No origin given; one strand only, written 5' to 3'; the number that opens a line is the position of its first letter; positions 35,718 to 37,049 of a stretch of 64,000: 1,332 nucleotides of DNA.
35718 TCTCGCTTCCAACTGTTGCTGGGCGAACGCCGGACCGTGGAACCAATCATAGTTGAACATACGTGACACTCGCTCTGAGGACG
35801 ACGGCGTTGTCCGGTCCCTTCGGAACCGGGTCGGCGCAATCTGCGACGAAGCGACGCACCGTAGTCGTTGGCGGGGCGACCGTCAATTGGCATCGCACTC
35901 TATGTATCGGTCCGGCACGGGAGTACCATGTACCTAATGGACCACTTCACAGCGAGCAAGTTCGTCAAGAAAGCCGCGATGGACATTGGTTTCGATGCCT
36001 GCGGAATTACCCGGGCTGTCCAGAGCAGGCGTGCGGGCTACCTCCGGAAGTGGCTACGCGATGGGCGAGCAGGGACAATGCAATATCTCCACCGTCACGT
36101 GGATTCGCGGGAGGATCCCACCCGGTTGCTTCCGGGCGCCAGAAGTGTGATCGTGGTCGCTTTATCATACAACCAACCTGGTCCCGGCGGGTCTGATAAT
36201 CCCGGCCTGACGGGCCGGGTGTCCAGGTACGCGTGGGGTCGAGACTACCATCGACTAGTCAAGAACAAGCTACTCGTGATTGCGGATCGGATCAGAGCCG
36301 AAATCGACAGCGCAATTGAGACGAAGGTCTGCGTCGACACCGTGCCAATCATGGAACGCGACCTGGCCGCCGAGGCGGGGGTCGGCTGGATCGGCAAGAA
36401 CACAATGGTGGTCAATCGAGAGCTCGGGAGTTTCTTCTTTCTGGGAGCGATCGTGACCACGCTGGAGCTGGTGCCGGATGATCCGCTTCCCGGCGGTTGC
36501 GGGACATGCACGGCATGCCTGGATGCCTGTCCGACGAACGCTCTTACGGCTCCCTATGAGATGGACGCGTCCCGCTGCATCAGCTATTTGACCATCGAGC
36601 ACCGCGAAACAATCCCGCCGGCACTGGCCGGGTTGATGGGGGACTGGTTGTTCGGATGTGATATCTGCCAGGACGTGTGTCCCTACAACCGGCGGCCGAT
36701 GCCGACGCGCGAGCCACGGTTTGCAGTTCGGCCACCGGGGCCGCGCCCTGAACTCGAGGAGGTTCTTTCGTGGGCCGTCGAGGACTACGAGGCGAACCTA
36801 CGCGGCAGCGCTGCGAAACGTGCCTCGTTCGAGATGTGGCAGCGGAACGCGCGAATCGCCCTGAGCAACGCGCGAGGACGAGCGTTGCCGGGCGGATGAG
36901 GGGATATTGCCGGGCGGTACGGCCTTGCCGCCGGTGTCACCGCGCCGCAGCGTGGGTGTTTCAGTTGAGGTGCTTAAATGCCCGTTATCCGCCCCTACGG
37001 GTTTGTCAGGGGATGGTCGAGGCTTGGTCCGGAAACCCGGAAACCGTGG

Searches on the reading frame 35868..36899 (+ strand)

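Call 46: search_protein_families(library=pfam, proteins=[window:35868-36899:+], max_evalue=0.0001)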
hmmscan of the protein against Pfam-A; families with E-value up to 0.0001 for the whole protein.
window:35868-36899:+ (343 aa): 4 families
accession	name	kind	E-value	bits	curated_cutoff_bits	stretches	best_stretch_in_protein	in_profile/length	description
PF13484.11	Fer4_16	-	9.3e-24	84.4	30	1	211-274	2-66/66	4Fe-4S double cluster binding domain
PF08331.15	QueG_DUF1730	-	1.4e-22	79.8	25.1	1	81-158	1-77/77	Epoxyqueuosine reductase QueG, DUF1730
PF12838.12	Fer4_7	-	5.7e-06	27.2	27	1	211-274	2-51/52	4Fe-4S dicluster domain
PF13187.11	Fer4_9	-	4.3e-05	23.9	27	0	209-225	35-51/52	4Fe-4S dicluster domain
